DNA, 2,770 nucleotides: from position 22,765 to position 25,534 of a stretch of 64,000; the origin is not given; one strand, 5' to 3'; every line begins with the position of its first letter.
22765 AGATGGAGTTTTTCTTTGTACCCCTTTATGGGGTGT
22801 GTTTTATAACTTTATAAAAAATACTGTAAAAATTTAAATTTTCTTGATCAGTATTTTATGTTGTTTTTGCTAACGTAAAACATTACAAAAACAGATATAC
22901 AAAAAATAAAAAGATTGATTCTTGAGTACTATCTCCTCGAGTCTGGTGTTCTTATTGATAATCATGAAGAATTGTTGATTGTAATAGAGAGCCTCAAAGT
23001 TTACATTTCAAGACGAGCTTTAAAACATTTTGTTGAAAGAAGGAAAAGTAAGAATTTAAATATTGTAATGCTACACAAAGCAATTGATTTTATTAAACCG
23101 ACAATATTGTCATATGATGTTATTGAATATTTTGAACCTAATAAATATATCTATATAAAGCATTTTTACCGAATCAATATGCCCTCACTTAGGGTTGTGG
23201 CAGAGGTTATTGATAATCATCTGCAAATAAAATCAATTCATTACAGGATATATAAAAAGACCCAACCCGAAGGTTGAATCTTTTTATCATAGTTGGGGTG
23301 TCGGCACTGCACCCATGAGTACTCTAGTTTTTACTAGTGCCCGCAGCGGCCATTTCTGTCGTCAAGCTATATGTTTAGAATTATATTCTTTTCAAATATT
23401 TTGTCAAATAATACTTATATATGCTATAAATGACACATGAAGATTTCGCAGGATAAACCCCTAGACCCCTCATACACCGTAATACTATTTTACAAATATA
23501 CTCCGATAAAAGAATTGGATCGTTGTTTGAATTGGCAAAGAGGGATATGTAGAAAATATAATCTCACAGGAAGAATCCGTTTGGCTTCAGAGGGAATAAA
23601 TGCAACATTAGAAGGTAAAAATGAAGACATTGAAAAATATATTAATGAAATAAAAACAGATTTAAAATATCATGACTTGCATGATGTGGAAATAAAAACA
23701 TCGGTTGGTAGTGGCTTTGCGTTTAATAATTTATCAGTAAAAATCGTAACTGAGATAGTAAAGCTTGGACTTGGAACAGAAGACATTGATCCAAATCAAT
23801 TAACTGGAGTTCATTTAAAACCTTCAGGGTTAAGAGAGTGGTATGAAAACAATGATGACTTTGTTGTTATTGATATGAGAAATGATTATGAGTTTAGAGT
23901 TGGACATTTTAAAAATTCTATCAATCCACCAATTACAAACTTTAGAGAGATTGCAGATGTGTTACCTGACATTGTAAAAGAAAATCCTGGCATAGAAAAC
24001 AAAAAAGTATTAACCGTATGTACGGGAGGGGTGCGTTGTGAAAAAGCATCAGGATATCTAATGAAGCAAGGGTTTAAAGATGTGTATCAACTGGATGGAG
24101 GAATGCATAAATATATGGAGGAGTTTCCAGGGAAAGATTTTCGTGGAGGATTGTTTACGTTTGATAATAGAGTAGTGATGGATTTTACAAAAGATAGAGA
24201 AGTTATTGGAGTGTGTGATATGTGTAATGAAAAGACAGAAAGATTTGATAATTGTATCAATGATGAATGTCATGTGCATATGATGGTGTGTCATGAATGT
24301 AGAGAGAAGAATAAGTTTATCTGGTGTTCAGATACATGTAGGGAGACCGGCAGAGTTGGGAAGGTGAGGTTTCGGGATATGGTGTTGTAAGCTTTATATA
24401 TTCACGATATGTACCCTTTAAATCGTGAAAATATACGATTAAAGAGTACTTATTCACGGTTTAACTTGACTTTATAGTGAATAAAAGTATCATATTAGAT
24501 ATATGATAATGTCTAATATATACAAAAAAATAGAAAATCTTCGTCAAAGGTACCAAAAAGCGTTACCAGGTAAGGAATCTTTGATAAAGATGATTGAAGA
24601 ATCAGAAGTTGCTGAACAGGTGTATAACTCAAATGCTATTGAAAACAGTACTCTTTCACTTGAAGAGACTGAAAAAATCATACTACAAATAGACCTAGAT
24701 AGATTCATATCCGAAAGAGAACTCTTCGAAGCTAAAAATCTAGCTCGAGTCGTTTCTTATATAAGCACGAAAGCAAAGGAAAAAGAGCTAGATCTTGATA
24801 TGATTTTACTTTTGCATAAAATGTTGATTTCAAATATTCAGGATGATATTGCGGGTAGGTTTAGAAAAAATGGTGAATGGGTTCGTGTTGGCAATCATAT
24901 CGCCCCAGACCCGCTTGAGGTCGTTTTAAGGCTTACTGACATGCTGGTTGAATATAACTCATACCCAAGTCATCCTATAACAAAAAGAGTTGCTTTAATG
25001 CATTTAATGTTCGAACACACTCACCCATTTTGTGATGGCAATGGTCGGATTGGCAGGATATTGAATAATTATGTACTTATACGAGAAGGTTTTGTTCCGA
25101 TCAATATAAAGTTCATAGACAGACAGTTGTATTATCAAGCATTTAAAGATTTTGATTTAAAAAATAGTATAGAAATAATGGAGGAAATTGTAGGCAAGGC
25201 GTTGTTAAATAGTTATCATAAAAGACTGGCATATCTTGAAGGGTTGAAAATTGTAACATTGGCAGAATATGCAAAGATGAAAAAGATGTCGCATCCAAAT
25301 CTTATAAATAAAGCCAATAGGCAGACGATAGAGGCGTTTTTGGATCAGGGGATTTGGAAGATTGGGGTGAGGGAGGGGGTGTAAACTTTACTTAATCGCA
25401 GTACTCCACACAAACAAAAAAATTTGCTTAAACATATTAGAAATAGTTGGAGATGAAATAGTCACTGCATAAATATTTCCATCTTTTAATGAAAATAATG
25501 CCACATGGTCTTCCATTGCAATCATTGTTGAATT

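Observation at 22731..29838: A ~7 kb accessory island splits the conserved rpsL-rpsG-fusA (str) operon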

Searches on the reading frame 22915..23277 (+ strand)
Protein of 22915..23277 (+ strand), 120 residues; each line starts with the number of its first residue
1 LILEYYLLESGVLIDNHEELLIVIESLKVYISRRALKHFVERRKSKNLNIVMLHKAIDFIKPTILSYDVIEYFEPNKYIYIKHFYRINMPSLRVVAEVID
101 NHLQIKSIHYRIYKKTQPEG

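Call 3: search_protein_families(library=pfam, proteins=[window:22915-23277:+], max_evalue=0.01)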
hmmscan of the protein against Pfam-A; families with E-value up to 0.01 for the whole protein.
window:22915-23277:+ (120 aa): 1 family
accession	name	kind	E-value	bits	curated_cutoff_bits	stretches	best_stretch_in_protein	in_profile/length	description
PF22222.1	Cpf1_PI-like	-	0.0028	18.7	27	1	35-86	31-84/91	CRISPR-associated endonuclease Cpf1 PI domain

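Call 21: search_protein_families(library=padloc, proteins=[window:22915-23277:+], max_evalue=0.01)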
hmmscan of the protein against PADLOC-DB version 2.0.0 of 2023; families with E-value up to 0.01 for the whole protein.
window:22915-23277:+ (120 aa): 0 families

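Call 42: search_protein_families(library=phrogs, proteins=[window:22915-23277:+], max_evalue=0.001)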
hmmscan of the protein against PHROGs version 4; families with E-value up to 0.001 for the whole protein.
window:22915-23277:+ (120 aa): 0 families

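Call 43: search_protein_families(library=ncbifam, proteins=[window:22915-23277:+], max_evalue=0.001)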
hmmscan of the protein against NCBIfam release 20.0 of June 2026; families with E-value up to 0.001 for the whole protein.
window:22915-23277:+ (120 aa): 0 families

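Call 74: find_homologous_proteins(query=window:22915-23277:+, max_evalue=0.001)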
Query window:22915-23277:+ (120 aa): 11 proteins with E <= 0.001 among 11 candidates.
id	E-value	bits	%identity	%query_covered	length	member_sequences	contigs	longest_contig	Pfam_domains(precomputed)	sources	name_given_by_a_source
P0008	1.7e-69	249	100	100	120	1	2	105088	-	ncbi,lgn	-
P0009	2.6e-54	200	79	100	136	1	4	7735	-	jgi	jgi:hypothetical protein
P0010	2.9e-53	197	78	100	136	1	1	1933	-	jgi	jgi:hypothetical protein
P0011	2.1e-38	149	69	84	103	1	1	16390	-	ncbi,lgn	-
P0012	1.6e-16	78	48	92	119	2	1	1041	-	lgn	-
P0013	6.4e-12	64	49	72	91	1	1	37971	-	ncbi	-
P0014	3.6e-11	61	44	85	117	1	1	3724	-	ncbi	-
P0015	1.8e-10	59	43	76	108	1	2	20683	-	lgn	-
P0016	2.2e-7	49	41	73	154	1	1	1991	PF18812.7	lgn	-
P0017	1.0e-5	44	39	74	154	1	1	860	PF18812.7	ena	-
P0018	1.2e-5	43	45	68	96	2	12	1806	-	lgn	-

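Call 75: search_protein_families(library=pfam, proteins=[P0016, P0017, P0009, P0011, P0012, window:22915-23277:+], max_evalue=0.1)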
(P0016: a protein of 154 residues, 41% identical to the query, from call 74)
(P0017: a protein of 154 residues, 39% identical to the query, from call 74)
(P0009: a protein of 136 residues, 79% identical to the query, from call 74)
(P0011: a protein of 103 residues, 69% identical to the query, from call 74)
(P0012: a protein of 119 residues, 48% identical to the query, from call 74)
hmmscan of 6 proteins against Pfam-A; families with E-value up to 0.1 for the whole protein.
P0016 (154 aa): 3 families
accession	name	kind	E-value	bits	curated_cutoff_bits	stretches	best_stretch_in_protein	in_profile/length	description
PF18812.6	PBECR3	-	2e-06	28.2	30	1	54-148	21-111/115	phage-Barnase-EndoU-ColicinE5/D-RelE like nuclease3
PF18810.6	PBECR2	-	0.028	15.1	27.1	1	52-154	20-112/120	phage-Barnase-EndoU-ColicinE5/D-RelE like nuclease2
PF14528.11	LAGLIDADG_3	-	0.089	13.5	22.5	0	35-70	41-80/82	LAGLIDADG-like domain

P0017 (154 aa): 3 families
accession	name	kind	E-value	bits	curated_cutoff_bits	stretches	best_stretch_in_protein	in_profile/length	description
PF18812.6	PBECR3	-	4.4e-06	27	30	1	53-148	20-111/115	phage-Barnase-EndoU-ColicinE5/D-RelE like nuclease3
PF14528.11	LAGLIDADG_3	-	0.069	13.9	22.5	0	20-70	26-80/82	LAGLIDADG-like domain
PF18810.6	PBECR2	-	0.076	13.7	27.1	1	52-154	20-112/120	phage-Barnase-EndoU-ColicinE5/D-RelE like nuclease2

P0009 (136 aa): 2 families
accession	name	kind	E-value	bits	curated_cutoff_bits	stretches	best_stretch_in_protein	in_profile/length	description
PF22222.1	Cpf1_PI-like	-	0.024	15.7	27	1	43-95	23-71/91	CRISPR-associated endonuclease Cpf1 PI domain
PF05763.18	DUF835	-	0.056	13.7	33.1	0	32-93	7-76/136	Protein of unknown function (DUF835)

P0011 (103 aa): 0 families

P0012 (119 aa): 0 families

window:22915-23277:+ (120 aa): 1 family
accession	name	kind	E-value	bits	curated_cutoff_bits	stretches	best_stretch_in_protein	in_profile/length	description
PF22222.1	Cpf1_PI-like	-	0.0028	18.7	27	1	35-86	31-84/91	CRISPR-associated endonuclease Cpf1 PI domain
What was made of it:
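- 22806..23410 (+): Variable slot A. In the window it holds hyp120 (22915-23277), a possible PBECR3-like RNase-fold protein, with its own terminator hairpin at 23252-23287. Distant homologues hit PBECR3 at 2e-6, below Pfam's cut-off (calls 74, 75).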

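Call 77: find_encoding_contigs(protein=P0009, flank=8000, max_places=4)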
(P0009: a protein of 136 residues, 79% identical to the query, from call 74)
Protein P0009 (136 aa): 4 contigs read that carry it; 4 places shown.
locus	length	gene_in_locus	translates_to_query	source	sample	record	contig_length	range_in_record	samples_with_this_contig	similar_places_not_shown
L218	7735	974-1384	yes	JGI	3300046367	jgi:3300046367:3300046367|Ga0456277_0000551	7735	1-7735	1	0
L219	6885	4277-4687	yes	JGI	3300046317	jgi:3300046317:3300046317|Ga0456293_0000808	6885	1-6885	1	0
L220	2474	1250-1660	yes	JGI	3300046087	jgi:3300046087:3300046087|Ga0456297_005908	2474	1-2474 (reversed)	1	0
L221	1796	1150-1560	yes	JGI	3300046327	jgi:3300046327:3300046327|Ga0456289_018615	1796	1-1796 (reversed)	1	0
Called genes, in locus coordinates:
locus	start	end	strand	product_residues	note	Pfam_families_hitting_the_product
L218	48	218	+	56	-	PF00177:Ribosomal_S7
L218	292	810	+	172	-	-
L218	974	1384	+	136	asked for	-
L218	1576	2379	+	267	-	-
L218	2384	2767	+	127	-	-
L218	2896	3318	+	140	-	-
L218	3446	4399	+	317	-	PF17773:UPF0176_N, PF00581:Rhodanese, PF12368:Rhodanese_C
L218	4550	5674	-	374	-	PF13401:AAA_22 (faint), PF13173:AAA_14, PF13635:DUF4143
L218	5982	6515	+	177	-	-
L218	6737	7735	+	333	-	?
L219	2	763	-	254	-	?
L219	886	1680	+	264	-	PF01022:HTH_5 (faint), PF01978:TrmB, PF13412:HTH_24 (faint), PF21476:PF0610-like_N (faint)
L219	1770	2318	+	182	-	-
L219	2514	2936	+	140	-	PF00164:Ribosom_S12_S23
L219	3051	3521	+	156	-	PF00177:Ribosomal_S7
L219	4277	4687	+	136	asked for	-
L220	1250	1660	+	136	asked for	-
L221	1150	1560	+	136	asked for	-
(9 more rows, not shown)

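Call 78: find_encoding_contigs(protein=P0011, flank=8000, max_places=3)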
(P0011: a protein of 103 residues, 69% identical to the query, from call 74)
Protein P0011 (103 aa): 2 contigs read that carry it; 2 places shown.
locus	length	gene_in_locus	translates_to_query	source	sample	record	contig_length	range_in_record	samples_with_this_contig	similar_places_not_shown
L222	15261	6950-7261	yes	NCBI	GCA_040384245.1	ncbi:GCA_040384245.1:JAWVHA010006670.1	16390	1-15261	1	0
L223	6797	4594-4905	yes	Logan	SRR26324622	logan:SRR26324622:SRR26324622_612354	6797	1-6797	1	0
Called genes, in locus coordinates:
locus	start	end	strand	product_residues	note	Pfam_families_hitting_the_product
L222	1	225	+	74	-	?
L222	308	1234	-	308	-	-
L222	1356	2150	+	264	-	PF01022:HTH_5 (faint), PF01978:TrmB (weak), PF21476:PF0610-like_N (faint)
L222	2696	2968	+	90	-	-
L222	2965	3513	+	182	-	PF00152:tRNA-synt_2 (weak)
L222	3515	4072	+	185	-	-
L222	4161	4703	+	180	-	-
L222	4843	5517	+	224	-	-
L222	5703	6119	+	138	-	PF00164:Ribosom_S12_S23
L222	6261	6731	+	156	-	PF00177:Ribosomal_S7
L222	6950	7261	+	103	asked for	-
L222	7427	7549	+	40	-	-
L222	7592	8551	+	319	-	PF17773:UPF0176_N, PF00581:Rhodanese, PF12368:Rhodanese_C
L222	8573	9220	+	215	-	PF00293:NUDIX (weak), PF19368:WHD_AraR, PF21906:WHD_NrtR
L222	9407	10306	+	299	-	PF00293:NUDIX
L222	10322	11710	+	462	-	PF18127:NAMPT_N, PF04095:NAPRTase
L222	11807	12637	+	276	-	PF02498:Bro-N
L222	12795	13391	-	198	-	-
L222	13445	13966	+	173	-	-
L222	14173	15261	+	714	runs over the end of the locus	PF00009:GTP_EFTU, PF03144:GTP_EFTU_D2, PF22042:EF-G_D2, PF14492:EFG_III, PF16658:RF3_C (weak), PF03764:EFG_IV, PF00679:EFG_C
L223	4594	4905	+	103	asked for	-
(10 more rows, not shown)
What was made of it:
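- Other variants (L218, L222) also span rpsG to fusA on single contigs (calls 77, 78).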

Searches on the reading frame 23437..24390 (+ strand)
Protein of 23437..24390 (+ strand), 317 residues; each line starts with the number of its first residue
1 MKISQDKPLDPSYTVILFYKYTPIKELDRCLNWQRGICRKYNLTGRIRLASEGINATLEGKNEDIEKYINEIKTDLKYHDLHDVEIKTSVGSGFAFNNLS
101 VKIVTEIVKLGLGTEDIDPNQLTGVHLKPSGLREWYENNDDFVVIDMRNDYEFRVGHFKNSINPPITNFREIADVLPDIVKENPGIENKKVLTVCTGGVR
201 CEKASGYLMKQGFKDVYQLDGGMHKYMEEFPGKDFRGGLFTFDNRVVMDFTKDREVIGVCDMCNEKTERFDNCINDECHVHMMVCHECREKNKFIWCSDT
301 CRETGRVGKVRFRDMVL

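Call 3: search_protein_families(library=pfam, proteins=[window:23437-24390:+], max_evalue=0.01)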
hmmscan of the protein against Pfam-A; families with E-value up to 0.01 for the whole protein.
window:23437-24390:+ (317 aa): 5 families
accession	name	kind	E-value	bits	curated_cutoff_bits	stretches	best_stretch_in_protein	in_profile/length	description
PF17773.7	UPF0176_N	-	4.6e-23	81.9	26.2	1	13-107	1-92/92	UPF0176 acylphosphatase like domain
PF12368.13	Rhodanese_C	-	7.5e-15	55.4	26.9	1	236-302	1-66/66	Rhodanase C-terminal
PF00581.25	Rhodanese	-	4.7e-13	49.9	22.2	1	138-228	10-101/102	Rhodanese-like domain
PF00708.24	Acylphosphatase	-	0.0003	21.5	22.5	1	35-88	19-73/85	Acylphosphatase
PF04940.18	BLUF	-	0.0019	18.7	25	1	25-87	17-79/92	Sensors of blue-light using FAD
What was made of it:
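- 23437..24390 (+): trhO (oxygen-dependent tRNA uridine(34) hydroxylase). It is the most constant resident of the locus. A TATAAAT box lies about 7 nt before the ATG. UPF0176_N + Rhodanese + Rhodanese_C (call 3).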

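Call 21: search_protein_families(library=padloc, proteins=[window:23437-24390:+], max_evalue=0.01)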
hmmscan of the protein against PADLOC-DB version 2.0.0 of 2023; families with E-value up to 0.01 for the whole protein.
window:23437-24390:+ (317 aa): 0 families

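Call 42: search_protein_families(library=phrogs, proteins=[window:23437-24390:+], max_evalue=0.001)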
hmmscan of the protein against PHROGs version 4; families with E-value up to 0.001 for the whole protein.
window:23437-24390:+ (317 aa): 0 families

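Call 43: search_protein_families(library=ncbifam, proteins=[window:23437-24390:+], max_evalue=0.001)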
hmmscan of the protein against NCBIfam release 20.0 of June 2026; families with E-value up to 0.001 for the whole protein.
window:23437-24390:+ (317 aa): 10 families
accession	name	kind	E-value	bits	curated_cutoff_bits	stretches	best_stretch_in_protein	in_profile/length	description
NF001133.1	PRK00142.1-1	equivalog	7.9e-69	231.7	170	1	15-249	1-228/229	oxygen-dependent tRNA uridine(34) hydroxylase TrhO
NF003703.0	PRK05320.1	equivalog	3.3e-48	164.7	331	1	18-291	8-276/280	sulfurtransferase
NF002397.0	PRK01415.1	equivalog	2e-32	113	280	1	19-248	11-234/247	hypothetical protein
NF045521.1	rhoda_near_glyco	subfamily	9.9e-11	41.6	145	1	136-229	26-111/144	rhodanese homology domain-containing protein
NF001195.0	PRK00162.1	equivalog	1.6e-10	41.2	102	1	139-232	18-102/108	thiosulfate sulfurtransferase GlpE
NF006444.0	PRK08762.1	equivalog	1.4e-06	27.2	449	1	139-228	27-109/387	molybdopterin-synthase adenylyltransferase MoeB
NF005902.0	PRK07878.1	equivalog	2.4e-06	26.7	647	1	124-228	286-383/392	adenylyltransferase/sulfurtransferase MoeZ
NF045694.1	seleno_TsoB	exception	5.2e-06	24.8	805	1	130-228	49-151/572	rhodanese/DsbD fusion-like selenoprotein TsoB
NF005646.0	PRK07411.1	equivalog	6.6e-06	25.5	633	1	137-229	295-382/390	molybdopterin-synthase adenylyltransferase MoeB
NF008750.0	PRK11784.1-2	equivalog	0.00078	18.6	241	0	138-171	12-45/346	tRNA 2-selenouridine(34) synthase MnmH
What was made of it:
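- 23437..24390 (+): NF001133 equivalog, 231.7 bits against a cut-off of 170 (call 43).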

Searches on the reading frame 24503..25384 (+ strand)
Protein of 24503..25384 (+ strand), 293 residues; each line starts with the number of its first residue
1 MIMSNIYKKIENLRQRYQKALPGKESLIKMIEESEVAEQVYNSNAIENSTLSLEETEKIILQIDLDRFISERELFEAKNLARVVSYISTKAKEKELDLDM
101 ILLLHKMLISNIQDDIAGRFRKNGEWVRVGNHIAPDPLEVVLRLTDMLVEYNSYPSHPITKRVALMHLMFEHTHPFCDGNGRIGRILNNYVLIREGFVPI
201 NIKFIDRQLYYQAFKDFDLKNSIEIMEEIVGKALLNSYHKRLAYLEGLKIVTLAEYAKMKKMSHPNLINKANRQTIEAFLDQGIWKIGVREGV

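Call 3: search_protein_families(library=pfam, proteins=[window:24503-25384:+], max_evalue=0.01)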
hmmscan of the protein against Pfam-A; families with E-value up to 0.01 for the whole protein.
window:24503-25384:+ (293 aa): 1 family
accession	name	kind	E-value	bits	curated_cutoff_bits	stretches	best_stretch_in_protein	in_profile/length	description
PF02661.23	Fic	-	2.8e-17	63.8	24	1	96-192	2-93/93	Fic/DOC family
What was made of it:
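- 24503..25384 (+): Class II Fic protein (variable slot B, about 24413-25390). Pfam Fic 2.8e-17 (call 3).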

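Call 21: search_protein_families(library=padloc, proteins=[window:24503-25384:+], max_evalue=0.01)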
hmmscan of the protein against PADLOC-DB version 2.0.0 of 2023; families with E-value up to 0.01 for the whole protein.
window:24503-25384:+ (293 aa): 9 families
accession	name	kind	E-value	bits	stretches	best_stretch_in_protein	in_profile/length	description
PDLC04840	PDC-S04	-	4.1e-30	103.2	1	40-227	16-209/227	-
PDLC04836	PDC-S04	-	8e-29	98.5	1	38-245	28-237/244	-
PDLC03963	SoFic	-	8.4e-28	95.8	1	7-213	33-239/361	-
PDLC04837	PDC-S04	-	3.4e-23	80.2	1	36-230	26-220/234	-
PDLC04839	PDC-S04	-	6.7e-14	50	1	68-234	33-202/205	-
PDLC04966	PDC-S24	-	1.9e-13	48.1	1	68-202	204-346/497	-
PDLC04838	PDC-S04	-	1.8e-07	29.2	1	75-234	42-202/209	-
PDLC04842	PDC-S04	-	2.5e-07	28.6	1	171-251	109-187/202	-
PDLC04841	PDC-S04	-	4.4e-06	24.5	1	168-249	204-283/292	-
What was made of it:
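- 24503..25384 (+): PADLOC PDC-S04 4e-30 and SoFic 8e-28 (call 21).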

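Call 42: search_protein_families(library=phrogs, proteins=[window:24503-25384:+], max_evalue=0.001)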
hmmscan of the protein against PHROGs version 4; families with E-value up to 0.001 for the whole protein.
window:24503-25384:+ (293 aa): 5 families
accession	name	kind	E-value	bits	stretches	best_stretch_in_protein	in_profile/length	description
phrog_11900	-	unknown function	1.5e-33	117.2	1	36-230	14-213/230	-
phrog_5978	-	unknown function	7e-25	88.9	1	5-219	20-251/364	-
phrog_23170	-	unknown function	4.8e-12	46.9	1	82-215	30-170/191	-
phrog_13548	-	unknown function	1.1e-06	28.9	1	26-234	54-269/379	-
phrog_12747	-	unknown function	0.00085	19.9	0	90-213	48-177/211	-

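Call 43: search_protein_families(library=ncbifam, proteins=[window:24503-25384:+], max_evalue=0.001)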
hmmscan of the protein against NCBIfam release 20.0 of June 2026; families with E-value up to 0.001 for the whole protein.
window:24503-25384:+ (293 aa): 3 families
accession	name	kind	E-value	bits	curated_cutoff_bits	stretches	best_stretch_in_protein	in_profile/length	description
NF046030.1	ProtAdlyltaseSoFic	equivalog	1.4e-10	40.6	550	1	162-210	181-229/361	protein adenylyltransferase Fic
TIGR02613.1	mob_myst_B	hypoth_equivalog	1.6e-09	37.9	124.4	1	71-199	22-148/186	mobile mystery protein B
NF046029.1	ProtAdlyltaseNmFic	equivalog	5.2e-08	32.8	230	1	103-249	34-170/177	protein adenylyltransferase Fic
